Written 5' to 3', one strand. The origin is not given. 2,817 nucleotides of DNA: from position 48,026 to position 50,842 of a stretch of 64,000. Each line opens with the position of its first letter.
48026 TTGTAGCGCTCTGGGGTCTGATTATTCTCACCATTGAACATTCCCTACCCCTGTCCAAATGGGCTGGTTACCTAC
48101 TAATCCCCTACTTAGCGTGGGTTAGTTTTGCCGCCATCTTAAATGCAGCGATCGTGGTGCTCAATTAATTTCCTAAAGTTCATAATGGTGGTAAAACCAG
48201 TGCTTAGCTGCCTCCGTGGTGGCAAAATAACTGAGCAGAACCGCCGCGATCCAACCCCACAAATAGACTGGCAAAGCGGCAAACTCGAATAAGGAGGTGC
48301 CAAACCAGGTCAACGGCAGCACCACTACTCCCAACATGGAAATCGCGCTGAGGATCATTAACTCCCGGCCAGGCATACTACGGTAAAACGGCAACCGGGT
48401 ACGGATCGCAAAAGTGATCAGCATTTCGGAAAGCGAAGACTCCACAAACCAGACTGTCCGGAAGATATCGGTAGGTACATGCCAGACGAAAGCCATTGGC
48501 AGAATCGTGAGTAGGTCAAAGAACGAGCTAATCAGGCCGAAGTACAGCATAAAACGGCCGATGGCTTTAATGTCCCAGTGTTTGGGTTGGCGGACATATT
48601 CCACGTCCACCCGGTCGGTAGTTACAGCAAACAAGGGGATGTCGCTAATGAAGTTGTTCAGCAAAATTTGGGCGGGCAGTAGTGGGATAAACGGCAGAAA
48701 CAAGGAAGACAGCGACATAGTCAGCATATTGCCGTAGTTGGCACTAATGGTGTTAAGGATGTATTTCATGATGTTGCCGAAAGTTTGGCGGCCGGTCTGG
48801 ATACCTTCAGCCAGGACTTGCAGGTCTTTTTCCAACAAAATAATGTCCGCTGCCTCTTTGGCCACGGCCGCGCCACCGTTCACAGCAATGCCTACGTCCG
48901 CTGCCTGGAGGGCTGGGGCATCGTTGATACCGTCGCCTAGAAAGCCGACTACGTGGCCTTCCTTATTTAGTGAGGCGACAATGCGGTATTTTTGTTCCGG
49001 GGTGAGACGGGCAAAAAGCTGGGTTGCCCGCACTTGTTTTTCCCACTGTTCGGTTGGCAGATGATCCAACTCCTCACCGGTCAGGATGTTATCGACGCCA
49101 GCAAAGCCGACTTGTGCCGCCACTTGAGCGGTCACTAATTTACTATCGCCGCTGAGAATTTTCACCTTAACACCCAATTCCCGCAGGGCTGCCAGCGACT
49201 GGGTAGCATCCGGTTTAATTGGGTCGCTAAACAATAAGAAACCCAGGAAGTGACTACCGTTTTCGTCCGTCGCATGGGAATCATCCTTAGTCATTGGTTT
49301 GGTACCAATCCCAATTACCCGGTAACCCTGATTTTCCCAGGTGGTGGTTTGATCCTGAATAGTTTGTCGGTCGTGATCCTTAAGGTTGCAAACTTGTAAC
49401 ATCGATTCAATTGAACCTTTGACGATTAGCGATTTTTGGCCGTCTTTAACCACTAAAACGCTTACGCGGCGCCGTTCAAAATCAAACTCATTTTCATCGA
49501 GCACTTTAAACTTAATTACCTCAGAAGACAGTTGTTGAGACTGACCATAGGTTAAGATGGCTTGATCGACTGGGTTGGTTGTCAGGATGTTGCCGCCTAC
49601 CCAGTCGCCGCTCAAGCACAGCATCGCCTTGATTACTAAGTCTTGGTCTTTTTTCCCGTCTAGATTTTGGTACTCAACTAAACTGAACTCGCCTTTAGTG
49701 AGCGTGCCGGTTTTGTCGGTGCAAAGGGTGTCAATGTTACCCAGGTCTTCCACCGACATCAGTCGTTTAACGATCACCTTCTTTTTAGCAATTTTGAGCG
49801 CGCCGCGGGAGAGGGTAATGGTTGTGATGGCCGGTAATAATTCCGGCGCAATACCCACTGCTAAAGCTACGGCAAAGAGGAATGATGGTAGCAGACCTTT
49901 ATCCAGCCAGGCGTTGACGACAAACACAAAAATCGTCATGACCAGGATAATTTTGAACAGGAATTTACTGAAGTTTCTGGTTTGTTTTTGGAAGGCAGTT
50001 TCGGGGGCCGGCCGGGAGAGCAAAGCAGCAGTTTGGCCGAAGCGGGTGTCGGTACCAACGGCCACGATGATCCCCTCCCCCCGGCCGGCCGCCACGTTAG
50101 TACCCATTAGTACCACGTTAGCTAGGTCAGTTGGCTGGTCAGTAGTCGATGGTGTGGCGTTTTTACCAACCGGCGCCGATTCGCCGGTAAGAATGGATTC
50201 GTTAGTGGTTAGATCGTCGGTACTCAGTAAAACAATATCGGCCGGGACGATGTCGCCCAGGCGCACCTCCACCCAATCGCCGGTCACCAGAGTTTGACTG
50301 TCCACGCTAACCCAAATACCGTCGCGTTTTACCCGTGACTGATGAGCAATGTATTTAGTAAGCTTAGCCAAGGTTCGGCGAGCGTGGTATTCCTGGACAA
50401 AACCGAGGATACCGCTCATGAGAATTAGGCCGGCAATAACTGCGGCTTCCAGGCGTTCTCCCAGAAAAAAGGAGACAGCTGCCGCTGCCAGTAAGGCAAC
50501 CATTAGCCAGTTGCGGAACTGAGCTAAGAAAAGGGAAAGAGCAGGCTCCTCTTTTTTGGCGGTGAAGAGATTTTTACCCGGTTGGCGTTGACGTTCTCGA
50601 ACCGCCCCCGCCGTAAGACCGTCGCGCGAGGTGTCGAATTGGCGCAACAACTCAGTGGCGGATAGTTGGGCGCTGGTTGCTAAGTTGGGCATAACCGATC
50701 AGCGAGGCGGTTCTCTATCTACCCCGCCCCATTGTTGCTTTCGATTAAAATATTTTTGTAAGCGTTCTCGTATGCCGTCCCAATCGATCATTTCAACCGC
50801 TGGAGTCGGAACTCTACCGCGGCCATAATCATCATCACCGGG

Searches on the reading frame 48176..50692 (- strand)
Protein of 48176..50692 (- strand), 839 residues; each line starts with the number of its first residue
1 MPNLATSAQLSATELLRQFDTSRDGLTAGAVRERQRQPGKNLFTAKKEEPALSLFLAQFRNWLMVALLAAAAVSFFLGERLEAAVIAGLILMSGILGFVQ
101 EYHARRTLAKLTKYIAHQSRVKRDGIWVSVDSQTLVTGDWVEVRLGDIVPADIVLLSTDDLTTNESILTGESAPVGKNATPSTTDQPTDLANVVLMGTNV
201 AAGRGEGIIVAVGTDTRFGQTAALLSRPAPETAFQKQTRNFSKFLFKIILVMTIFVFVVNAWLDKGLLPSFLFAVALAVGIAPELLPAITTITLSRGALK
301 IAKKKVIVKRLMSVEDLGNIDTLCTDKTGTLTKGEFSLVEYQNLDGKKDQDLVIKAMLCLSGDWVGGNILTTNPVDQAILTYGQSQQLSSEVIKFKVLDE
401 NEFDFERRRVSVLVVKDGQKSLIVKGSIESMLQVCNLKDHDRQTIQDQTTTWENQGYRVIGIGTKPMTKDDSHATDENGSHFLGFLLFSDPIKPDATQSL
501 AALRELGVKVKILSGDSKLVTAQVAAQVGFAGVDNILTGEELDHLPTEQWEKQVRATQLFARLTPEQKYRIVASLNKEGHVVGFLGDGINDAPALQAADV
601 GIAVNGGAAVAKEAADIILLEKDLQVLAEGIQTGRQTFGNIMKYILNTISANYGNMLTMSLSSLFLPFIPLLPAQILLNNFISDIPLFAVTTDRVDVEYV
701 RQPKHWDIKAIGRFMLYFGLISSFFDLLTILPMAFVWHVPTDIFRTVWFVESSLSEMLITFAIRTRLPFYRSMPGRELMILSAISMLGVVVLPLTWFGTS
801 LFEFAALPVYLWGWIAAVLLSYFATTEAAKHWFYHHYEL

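Call 31: search_protein_families(library=pfam, proteins=[window:48176-50692:-], max_evalue=0.0001)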
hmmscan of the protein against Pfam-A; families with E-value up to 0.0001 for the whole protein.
window:48176-50692:- (839 aa): 5 families
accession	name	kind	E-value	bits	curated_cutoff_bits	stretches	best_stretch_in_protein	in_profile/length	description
PF00122.25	E1-E2_ATPase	-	8.2e-45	153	28.1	1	115-304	3-181/181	E1-E2 ATPase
PF00702.32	Hydrolase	-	3.5e-18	67.1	26.4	1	320-599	1-191/191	haloacid dehalogenase-like hydrolase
PF00689.26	Cation_ATPase_C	-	1.3e-15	58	27.3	1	669-831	2-174/175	Cation transporting ATPase, C-terminus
PF00690.31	Cation_ATPase_N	-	3.1e-15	56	20.4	1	9-74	3-69/69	Cation transporter/ATPase, N-terminus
PF13246.12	Cation_ATPase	-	2.9e-05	24.4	21.7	1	370-436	19-89/91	Cation transport ATPase (P-type)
